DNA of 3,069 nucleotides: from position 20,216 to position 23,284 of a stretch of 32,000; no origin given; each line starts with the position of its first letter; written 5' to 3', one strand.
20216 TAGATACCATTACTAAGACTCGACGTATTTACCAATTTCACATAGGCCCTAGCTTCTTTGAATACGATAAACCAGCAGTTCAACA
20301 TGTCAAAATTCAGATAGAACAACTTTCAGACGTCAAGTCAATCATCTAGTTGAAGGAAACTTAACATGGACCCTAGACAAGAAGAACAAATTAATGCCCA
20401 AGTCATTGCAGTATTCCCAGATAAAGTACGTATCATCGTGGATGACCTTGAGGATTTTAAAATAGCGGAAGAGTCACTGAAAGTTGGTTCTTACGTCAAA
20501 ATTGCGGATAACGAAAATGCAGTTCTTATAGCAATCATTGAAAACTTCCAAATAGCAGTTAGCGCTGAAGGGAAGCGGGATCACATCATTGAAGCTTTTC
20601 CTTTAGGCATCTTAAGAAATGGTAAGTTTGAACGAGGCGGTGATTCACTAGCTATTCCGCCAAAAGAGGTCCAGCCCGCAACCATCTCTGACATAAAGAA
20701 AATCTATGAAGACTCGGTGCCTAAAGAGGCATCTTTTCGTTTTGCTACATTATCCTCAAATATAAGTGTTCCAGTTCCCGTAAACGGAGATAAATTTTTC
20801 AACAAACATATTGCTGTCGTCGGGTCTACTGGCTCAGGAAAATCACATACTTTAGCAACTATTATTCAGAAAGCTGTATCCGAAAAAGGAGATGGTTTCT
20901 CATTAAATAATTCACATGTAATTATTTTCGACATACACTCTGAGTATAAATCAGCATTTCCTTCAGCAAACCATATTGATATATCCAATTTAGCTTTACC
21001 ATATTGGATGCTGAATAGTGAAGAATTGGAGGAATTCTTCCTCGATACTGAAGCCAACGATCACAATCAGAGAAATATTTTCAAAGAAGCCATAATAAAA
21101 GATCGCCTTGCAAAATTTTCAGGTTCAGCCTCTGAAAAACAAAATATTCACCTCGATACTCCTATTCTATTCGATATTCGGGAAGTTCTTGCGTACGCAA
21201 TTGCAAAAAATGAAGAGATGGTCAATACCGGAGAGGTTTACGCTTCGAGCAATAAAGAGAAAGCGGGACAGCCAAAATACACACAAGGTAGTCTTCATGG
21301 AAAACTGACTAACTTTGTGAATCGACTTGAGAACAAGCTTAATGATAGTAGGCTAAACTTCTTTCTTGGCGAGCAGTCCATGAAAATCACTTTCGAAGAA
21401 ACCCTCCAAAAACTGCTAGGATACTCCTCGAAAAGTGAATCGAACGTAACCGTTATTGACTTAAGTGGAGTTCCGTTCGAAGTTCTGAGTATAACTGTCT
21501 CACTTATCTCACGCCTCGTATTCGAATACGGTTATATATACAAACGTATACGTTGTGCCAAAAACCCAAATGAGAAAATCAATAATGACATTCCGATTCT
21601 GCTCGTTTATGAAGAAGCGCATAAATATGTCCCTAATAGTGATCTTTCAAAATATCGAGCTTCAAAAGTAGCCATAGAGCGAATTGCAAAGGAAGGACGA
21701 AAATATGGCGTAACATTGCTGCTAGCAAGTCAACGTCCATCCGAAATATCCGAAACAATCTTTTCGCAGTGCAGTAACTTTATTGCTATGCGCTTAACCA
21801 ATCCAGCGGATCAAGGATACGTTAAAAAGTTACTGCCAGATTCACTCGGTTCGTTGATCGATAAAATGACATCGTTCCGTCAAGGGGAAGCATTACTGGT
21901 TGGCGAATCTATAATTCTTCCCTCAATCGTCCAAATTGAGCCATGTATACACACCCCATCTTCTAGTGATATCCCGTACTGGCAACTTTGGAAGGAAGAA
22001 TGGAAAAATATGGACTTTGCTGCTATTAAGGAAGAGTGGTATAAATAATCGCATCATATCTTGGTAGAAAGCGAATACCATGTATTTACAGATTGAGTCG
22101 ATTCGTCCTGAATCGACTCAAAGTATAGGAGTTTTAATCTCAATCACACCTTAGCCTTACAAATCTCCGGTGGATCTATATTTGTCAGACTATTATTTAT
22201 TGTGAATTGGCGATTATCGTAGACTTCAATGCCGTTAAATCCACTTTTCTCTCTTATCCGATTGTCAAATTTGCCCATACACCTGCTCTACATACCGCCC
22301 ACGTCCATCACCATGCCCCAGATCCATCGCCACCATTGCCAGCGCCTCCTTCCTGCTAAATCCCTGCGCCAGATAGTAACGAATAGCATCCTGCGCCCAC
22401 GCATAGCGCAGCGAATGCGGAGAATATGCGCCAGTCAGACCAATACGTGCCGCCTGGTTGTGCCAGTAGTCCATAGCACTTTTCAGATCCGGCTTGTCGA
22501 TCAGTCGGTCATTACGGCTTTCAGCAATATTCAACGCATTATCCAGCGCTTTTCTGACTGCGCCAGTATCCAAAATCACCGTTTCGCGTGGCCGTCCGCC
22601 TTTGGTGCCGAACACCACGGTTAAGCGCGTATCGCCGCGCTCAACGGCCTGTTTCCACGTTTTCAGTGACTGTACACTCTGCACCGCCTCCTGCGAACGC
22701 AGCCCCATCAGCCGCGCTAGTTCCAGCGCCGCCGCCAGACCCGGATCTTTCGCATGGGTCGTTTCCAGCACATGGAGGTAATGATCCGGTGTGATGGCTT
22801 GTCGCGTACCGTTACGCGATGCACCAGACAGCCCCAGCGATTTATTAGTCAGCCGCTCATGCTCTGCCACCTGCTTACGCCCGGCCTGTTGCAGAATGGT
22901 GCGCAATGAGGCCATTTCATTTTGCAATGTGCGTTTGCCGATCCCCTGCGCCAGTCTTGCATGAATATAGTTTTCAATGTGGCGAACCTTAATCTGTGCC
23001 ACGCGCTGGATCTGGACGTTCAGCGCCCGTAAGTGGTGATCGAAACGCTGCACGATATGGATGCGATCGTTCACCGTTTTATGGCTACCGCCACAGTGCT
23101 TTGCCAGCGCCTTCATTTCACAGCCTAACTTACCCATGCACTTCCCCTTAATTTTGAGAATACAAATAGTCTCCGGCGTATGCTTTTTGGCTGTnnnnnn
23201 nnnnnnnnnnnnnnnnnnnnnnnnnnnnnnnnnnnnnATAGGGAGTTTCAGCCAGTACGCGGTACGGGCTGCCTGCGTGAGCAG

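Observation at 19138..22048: AT-rich two-gene island cargo: DUF4297-like nuclease plus HerA-type ATPase, a candidate anti-phage defence module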

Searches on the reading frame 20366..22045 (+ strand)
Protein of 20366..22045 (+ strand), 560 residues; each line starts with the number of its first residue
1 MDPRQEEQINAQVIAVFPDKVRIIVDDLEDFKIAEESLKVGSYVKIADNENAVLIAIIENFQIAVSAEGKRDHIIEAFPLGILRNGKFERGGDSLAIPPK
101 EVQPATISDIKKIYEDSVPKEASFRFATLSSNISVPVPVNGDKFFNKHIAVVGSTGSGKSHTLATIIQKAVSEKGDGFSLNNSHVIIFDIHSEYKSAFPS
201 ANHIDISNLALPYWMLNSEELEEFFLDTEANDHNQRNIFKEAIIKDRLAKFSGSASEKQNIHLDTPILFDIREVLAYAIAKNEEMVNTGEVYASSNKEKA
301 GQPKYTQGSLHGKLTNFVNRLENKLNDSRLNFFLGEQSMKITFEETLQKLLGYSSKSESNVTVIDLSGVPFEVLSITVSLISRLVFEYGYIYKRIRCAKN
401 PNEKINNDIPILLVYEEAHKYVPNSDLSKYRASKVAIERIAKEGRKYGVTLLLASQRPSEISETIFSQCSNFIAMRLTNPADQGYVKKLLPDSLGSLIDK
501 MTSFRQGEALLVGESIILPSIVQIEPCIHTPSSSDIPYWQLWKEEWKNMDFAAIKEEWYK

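Call 4: search_protein_families(library=pfam, proteins=[window:20366-22045:+], max_evalue=1)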
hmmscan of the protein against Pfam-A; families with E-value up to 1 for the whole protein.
window:20366-22045:+ (560 aa): 13 families
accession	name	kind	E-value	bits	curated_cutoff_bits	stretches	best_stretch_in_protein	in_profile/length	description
PF01935.23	DUF87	-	8.9e-33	114.7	23.2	1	131-385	8-220/220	Helicase HerA, central domain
PF01580.24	FtsK_SpoIIIE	-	2.2e-08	34.2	24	2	146-172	38-65/221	FtsK/SpoIIIE family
PF10412.15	TrwB_AAD_bind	-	3.3e-06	26.7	20.5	1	146-203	15-64/387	Type IV secretion-system coupling protein DNA-binding domain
PF05872.18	HerA_C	-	0.00019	20.6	22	1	413-510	261-360/502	Helicase HerA-like C-terminal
PF12846.13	AAA_10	-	0.0034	16.9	27.5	1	139-200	14-70/362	AAA-like domain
PF13401.12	AAA_22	-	0.0048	17.7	27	1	147-194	6-45/130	AAA domain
PF04851.21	ResIII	-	0.022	15.1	22.5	1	146-186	23-65/164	Type III restriction enzyme, res subunit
PF00005.33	ABC_tran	-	0.05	14.6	25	1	147-175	12-40/137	ABC transporter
PF25199.1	nSTAND_NTPase5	-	0.082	13.2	34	1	149-183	44-78/145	Novel STAND NTPase 5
PF05729.18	NACHT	-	0.097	12.9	26.7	1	149-177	3-31/167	NACHT domain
PF04548.22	AIG1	-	0.098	12.4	27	1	148-171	2-25/212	AIG1 family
PF16796.11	Microtub_bd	-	0.14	12.5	27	1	146-168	91-111/155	Microtubule binding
PF00437.27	T2SSE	-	0.16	11.1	24.9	1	149-170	145-166/370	Type II/IV secretion system protein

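Call 5: search_protein_families(library=padloc, proteins=[window:20366-22045:+], max_evalue=1)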
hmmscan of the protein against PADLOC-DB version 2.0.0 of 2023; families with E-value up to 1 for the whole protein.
window:20366-22045:+ (560 aa): 18 families
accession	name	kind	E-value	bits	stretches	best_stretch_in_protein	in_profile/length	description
PDLC02188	HerA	-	1.6e-280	930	1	5-560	3-578/578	-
PDLC04105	HerA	-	4.9e-133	442.7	1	7-559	9-570/576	-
PDLC04102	HerA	-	2.7e-78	261.9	2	316-550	414-645/654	-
PDLC04104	HerA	-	8.2e-78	259.8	1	191-546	21-358/379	-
PDLC04098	HerA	-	4.1e-75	251.7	2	307-559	433-684/686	-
PDLC04106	HerA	-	2.4e-72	242.5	2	313-558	421-662/667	-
PDLC02185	HerA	-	3.2e-49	166.2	2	338-545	383-582/585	-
PDLC04103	HerA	-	9.9e-49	164.1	2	241-544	288-576/579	-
PDLC04100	HerA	-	1.3e-47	160.8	2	338-547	380-577/580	-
PDLC04101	HerA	-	9.6e-43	144.4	1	107-377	129-396/400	-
PDLC04097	HerA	-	1.1e-41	141.3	2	354-545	427-614/618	-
PDLC04140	mad8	-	1.8e-19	68.4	1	146-519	27-294/314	mads_8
PDLC04107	HerA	-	3.4e-19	67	1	117-268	140-303/306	-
PDLC04099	HerA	-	5.7e-16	56.5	1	130-196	153-212/214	-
PDLC01055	HerA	-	1e-13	49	2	413-525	419-525/532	Type III coevolved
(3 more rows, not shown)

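Call 6: search_protein_families(library=ncbifam, proteins=[window:20366-22045:+], max_evalue=1)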
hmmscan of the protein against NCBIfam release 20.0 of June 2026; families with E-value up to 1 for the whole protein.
window:20366-22045:+ (560 aa): 21 families
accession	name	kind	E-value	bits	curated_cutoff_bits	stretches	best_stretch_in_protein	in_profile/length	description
NF042944.1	HerA_antiphage_2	equivalog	3.5e-276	917.5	850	2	296-558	314-576/576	anti-phage-associated helicase HerA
NF042943.1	HerA_antiphage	equivalog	2.3e-45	155.2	800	2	341-542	377-566/566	anti-phage-associated helicase HerA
NF040819.1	helicase_HerA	equivalog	8.7e-35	120.3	970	1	110-525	123-515/561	DNA double-strand break repair helicase HerA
NF040937.1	HerA_Thermprot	equivalog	1.4e-34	119.4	800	1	127-545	123-482/487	DNA double-strand break repair helicase HerA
NF053655.1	CedD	equivalog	7.2e-20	71.1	600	2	395-525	405-526/527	DNA-translocating ATPase CedD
NF033849.1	ser_rich_anae_1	subfamily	8.9e-10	36.6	650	1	307-484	932-1097/1163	serine-rich protein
TIGR03925.1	T7SS_EccC_b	equivalog_domain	4e-07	28.7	346.55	2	430-483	202-255/564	type VII secretion protein EccCb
NF041017.1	DNA_import_CedB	equivalog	4.7e-07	28.8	700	2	358-486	432-544/590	DNA import protein CedB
TIGR03924.1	T7SS_EccC_a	equivalog_domain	8.3e-05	21.5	509.15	2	148-168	452-472/673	type VII secretion protein EccCa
TIGR03928.1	T7_EssCb_Firm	equivalog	0.00037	18.2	778.4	2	440-482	605-648/1296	type VII secretion protein EssC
NF041214.1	plasmid_TraB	equivalog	0.0021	16.6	800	1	433-484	363-416/639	plasmid transfer protein TraB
TIGR01420.1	pilT_fam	subfamily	0.011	15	319.1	1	149-170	125-146/343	PilT/PilU family type 4a pilus ATPase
TIGR03499.1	FlhF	equivalog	0.016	15.2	174.15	1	128-173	180-225/286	flagellar biosynthesis GTPase FlhF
NF000355.4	ribo_prot_ABC_F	equivalog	0.016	14.1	380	1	146-186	28-67/499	ribosomal protection-like ABC-F family protein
NF003673.1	PRK05298.1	equivalog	0.027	12.8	743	1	147-200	30-80/653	excinuclease ABC subunit UvrB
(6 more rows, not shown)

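Call 8: search_solved_structures(query=window:20366-22045:+, max_evalue=0.001, show_alignments=1)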
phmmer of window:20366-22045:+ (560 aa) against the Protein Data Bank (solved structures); distinct sequences matched with E-value up to 0.001: 10.
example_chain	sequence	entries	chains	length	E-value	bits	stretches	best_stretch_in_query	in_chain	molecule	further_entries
8xau_A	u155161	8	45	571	2.4e-204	683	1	7-560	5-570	ATP-binding protein | HerA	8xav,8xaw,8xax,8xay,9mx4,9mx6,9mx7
9c1m_M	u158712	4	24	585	1.7e-116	393.2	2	289-559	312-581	ATP-binding protein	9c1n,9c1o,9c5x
8ziq_M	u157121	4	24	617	7.8e-110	371.2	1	17-558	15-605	HerA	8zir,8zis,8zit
8wiv_A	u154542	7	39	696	4.1e-48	167.5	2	320-554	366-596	Helicase HerA central domain-containing protein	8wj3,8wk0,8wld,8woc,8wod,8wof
8j4u_M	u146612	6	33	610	3.5e-28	101.8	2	408-548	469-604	Nucleoside triphosphate hydrolase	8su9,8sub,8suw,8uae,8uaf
8yho_A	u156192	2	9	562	4.5e-27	98.1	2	353-524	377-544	DUF87 domain-containing protein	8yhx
9x1l_A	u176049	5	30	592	7.1e-27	97.5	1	410-525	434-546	DNA helicase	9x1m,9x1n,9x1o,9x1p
4d2i_A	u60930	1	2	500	7.9e-27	97.3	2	380-527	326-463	HERA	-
8wet_A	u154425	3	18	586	9.3e-07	31.1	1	342-488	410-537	TdpA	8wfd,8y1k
7es4_A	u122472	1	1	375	9.7e-06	27.7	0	359-459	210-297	DNA phosphorothioation-dependent restriction protein DptH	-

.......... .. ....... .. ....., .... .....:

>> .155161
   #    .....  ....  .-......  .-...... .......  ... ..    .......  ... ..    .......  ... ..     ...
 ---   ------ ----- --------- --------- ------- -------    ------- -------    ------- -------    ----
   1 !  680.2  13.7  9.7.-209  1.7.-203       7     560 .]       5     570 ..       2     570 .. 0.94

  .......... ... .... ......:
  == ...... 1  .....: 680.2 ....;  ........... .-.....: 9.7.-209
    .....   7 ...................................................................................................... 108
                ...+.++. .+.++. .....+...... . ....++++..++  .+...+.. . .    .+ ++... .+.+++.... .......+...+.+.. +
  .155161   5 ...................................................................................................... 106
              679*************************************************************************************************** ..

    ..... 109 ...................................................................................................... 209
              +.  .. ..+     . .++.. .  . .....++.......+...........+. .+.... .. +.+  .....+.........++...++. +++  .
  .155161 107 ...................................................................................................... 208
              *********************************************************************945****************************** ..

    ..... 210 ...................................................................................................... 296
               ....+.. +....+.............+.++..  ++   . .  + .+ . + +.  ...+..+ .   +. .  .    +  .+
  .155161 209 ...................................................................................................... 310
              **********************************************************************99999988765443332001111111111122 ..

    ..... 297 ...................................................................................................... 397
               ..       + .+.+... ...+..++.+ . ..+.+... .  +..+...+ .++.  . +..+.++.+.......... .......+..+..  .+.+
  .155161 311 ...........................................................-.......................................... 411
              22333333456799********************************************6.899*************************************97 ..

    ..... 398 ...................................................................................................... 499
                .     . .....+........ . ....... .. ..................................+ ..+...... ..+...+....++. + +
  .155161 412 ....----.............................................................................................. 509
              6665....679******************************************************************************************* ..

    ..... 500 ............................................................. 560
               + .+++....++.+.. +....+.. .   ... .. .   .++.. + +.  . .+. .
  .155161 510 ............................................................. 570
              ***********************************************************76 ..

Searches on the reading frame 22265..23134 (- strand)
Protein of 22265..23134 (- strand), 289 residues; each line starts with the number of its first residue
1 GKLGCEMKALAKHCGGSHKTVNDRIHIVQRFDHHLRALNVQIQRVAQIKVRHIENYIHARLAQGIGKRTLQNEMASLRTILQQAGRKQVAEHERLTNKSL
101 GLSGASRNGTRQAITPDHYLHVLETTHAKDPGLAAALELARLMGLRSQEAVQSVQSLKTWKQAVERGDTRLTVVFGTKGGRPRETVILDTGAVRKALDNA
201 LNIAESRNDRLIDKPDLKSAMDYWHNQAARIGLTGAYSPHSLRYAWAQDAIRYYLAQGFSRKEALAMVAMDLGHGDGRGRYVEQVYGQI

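Call 22: search_protein_families(library=pfam, proteins=[window:22265-23134:-], max_evalue=0.001)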
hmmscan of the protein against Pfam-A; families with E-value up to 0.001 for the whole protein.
window:22265-23134:- (289 aa): 3 families
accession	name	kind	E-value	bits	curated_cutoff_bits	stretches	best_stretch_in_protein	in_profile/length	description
PF12835.12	Integrase_1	-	2.3e-62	209.8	23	1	101-249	1-149/149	Integrase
PF12834.13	Phage_int_SAM_2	-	7.8e-41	139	22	1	2-90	3-91/91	Phage integrase, N-terminal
PF02899.23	Phage_int_SAM_1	-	8.5e-06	26.4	22.3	1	9-86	7-81/83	Phage integrase, N-terminal SAM-like domain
